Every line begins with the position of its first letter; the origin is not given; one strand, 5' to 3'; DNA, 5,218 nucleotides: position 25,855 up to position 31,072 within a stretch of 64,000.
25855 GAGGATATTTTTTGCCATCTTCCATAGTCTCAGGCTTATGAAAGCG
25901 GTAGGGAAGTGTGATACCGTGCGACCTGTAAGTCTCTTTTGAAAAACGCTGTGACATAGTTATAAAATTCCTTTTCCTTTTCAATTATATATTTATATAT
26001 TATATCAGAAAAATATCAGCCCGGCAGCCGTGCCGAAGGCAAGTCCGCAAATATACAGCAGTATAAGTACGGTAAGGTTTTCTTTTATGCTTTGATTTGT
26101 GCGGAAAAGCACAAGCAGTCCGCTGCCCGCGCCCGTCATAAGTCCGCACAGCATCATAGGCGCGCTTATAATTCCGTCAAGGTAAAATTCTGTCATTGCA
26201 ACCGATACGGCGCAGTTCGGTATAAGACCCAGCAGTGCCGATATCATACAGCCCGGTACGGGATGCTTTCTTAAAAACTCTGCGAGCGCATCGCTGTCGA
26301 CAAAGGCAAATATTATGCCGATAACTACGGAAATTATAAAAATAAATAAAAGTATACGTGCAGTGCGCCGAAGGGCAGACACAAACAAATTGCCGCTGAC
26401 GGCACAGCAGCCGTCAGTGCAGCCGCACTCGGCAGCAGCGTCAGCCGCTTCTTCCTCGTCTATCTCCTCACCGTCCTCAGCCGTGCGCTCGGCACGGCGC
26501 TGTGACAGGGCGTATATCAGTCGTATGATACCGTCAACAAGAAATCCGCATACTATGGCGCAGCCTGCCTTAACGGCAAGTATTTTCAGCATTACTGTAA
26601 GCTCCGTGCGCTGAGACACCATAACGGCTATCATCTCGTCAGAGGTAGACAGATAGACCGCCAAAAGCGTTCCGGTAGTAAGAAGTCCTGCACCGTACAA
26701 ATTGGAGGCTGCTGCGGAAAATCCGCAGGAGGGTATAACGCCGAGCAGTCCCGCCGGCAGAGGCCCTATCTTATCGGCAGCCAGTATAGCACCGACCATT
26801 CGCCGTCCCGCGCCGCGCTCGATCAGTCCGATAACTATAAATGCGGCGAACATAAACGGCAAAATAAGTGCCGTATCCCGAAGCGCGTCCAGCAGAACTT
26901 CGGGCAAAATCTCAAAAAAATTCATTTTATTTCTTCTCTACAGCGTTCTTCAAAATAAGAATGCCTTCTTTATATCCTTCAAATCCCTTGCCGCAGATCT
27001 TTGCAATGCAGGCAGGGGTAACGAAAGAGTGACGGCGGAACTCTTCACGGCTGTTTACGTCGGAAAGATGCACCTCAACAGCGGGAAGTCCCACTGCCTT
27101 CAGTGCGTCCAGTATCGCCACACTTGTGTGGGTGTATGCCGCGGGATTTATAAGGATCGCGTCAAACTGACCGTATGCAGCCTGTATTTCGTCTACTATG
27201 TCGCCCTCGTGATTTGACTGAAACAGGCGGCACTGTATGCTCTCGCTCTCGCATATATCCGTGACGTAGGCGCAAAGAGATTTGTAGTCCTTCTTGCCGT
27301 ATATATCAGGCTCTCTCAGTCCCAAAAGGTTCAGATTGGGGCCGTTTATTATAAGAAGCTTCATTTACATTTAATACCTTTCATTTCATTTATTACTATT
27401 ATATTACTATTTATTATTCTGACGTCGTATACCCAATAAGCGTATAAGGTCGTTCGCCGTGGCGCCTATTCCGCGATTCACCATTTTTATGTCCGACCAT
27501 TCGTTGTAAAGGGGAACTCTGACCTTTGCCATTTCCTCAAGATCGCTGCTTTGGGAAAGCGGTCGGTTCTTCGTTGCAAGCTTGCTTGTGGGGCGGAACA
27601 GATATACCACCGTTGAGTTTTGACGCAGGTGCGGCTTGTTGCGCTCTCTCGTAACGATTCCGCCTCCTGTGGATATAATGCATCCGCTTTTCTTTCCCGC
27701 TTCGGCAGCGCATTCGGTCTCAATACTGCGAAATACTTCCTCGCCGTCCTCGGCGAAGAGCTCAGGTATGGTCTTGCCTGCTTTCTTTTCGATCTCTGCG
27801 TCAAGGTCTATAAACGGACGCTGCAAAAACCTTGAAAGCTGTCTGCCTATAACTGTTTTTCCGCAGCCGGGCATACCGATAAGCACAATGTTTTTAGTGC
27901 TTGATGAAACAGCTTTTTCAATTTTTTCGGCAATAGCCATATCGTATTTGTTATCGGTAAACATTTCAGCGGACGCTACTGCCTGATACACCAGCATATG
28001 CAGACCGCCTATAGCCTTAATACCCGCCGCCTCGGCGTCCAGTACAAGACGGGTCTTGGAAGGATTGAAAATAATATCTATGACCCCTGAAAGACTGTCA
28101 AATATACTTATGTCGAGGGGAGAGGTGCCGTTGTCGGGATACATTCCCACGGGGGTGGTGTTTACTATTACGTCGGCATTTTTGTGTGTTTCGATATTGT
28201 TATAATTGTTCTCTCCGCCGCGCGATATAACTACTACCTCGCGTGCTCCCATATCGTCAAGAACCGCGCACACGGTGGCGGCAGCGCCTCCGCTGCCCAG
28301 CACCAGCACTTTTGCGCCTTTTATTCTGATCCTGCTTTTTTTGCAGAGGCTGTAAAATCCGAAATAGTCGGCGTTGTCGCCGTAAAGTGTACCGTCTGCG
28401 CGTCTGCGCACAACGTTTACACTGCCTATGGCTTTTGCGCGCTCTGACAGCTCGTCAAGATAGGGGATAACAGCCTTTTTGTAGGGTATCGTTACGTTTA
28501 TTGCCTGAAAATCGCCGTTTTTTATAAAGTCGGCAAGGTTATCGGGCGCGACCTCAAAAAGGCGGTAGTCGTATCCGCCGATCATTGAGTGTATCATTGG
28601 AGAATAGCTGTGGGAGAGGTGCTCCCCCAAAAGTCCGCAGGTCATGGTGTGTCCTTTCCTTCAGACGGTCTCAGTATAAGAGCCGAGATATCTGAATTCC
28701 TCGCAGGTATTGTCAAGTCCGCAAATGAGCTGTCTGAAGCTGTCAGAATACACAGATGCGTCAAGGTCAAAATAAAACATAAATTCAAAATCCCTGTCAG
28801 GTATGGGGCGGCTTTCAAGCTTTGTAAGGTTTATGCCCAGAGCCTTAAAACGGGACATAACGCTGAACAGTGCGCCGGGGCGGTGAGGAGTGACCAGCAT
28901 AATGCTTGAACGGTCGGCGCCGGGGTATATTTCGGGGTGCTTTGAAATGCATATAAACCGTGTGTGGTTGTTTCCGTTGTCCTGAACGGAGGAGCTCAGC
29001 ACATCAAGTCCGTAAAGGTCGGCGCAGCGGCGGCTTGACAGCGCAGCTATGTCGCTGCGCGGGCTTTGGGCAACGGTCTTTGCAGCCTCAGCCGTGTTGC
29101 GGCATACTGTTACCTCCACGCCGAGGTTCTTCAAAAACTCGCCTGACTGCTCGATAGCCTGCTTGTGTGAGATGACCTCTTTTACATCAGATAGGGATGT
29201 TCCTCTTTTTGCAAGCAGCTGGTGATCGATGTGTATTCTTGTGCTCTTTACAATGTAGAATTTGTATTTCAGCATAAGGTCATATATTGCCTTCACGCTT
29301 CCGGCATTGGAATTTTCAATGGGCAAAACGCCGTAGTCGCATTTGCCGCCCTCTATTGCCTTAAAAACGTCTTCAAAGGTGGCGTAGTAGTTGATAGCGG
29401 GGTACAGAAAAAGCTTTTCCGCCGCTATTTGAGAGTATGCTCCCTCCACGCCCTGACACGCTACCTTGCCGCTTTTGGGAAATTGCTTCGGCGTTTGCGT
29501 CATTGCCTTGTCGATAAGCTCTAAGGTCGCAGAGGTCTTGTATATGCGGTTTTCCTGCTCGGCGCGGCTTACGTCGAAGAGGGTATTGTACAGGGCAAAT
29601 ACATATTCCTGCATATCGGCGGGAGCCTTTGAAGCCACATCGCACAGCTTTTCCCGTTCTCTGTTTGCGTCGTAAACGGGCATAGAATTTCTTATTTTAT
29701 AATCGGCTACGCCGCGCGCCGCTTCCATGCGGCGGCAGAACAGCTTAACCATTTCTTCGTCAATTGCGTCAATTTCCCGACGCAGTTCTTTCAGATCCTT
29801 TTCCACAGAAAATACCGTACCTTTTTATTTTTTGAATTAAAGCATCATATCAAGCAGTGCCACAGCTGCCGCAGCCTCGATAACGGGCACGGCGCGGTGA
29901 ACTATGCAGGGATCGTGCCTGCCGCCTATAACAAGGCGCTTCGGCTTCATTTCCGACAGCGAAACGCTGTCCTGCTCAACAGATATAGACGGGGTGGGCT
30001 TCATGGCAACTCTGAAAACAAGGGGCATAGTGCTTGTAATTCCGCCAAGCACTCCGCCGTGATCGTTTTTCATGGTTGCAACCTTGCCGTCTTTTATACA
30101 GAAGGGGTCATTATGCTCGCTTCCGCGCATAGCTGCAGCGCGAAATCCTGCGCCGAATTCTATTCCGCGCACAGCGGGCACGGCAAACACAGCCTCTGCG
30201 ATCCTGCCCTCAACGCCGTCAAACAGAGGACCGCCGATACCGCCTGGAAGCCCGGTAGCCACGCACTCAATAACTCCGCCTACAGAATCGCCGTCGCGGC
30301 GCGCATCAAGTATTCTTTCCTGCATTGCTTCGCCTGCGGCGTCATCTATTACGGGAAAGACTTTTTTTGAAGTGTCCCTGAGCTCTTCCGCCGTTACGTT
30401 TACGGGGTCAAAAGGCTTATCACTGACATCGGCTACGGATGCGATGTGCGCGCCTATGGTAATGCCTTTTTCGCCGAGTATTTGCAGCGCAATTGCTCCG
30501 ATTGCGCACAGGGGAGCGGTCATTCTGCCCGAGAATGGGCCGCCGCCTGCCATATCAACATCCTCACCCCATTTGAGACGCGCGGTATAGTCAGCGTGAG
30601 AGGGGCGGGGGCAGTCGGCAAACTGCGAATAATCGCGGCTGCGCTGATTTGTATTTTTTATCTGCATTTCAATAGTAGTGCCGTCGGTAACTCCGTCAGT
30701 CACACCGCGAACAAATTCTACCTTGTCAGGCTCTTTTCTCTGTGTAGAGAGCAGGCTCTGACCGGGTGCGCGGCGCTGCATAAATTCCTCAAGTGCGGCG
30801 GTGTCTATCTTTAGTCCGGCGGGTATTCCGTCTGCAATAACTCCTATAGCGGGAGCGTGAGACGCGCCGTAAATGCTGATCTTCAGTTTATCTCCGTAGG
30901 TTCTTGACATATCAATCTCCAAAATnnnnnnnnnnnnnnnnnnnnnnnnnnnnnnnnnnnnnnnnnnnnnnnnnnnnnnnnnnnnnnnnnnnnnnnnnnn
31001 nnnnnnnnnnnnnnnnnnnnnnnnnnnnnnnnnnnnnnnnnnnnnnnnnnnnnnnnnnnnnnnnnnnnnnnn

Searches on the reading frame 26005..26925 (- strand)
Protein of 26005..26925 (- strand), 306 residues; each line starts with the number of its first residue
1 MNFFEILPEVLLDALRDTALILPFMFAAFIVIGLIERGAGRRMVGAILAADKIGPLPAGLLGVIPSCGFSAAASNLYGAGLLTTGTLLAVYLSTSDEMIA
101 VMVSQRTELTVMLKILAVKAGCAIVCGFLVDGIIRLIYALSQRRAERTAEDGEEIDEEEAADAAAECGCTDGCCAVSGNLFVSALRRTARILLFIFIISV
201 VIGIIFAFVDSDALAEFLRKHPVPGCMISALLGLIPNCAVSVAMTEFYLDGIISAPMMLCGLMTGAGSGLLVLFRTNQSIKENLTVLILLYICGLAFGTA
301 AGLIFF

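Call 7: search_protein_families(library=pfam, proteins=[window:26005-26925:-])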
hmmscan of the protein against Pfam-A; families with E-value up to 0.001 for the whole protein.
window:26005-26925:- (306 aa): 1 family
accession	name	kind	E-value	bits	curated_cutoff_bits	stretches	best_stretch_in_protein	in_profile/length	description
PF11449.14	ArsP_2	-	2.1e-11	44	32.5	1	24-208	20-183/359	Putative, 10TM heavy-metal exporter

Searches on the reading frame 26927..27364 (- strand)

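Call 7: search_protein_families(library=pfam, proteins=[window:26927-27364:-])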
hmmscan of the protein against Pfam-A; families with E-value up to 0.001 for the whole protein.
window:26927-27364:- (145 aa): 1 family
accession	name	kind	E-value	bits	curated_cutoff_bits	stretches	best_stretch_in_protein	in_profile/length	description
PF01220.24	DHquinase_II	-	1.4e-54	184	23.3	1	2-136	1-135/138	Dehydroquinase class II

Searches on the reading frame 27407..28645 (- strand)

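Call 7: search_protein_families(library=pfam, proteins=[window:27407-28645:-])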
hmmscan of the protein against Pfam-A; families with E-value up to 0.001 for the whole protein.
window:27407-28645:- (412 aa): 3 families
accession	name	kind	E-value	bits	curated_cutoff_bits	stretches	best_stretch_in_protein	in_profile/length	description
PF01202.28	SKI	-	1.9e-35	122.8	22.1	1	259-388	1-140/159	Shikimate kinase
PF08501.16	Shikimate_dh_N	-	5.6e-17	62.2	27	1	5-79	1-83/83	Shikimate dehydrogenase substrate binding domain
PF18317.6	SDH_C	-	0.00075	19.6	25.8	0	214-231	1-18/31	Shikimate 5'-dehydrogenase C-terminal domain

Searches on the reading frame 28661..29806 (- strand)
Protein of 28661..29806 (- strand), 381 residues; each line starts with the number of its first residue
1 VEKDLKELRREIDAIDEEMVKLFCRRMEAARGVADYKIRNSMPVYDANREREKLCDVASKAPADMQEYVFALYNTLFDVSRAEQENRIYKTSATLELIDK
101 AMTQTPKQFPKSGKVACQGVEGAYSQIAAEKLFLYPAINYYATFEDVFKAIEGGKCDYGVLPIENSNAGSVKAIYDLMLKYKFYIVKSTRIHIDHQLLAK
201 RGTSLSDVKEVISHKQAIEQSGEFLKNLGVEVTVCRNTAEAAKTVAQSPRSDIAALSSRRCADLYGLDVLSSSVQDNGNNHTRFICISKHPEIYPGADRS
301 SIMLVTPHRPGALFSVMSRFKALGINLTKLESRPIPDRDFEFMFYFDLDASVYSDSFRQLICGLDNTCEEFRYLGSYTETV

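Call 7: search_protein_families(library=pfam, proteins=[window:28661-29806:-])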
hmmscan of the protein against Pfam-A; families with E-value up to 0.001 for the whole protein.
window:28661-29806:- (381 aa): 3 families
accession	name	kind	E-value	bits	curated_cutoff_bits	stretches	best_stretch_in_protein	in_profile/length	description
PF00800.23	PDT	-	4.9e-56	189.8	25.2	1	115-291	1-180/181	Prephenate dehydratase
PF01817.26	CM_2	-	9.1e-19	67.9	27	1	8-85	1-80/80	Chorismate mutase type II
PF01842.31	ACT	-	0.00019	21.6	27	1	304-347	5-47/66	ACT domain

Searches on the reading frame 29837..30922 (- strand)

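Call 7: search_protein_families(library=pfam, proteins=[window:29837-30922:-])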
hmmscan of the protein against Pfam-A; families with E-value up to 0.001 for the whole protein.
window:29837-30922:- (361 aa): 1 family
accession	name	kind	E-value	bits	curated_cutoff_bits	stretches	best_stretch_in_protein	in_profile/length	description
PF01264.26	Chorismate_synt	-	7.3e-118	393.5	27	1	13-361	1-327/327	Chorismate synthase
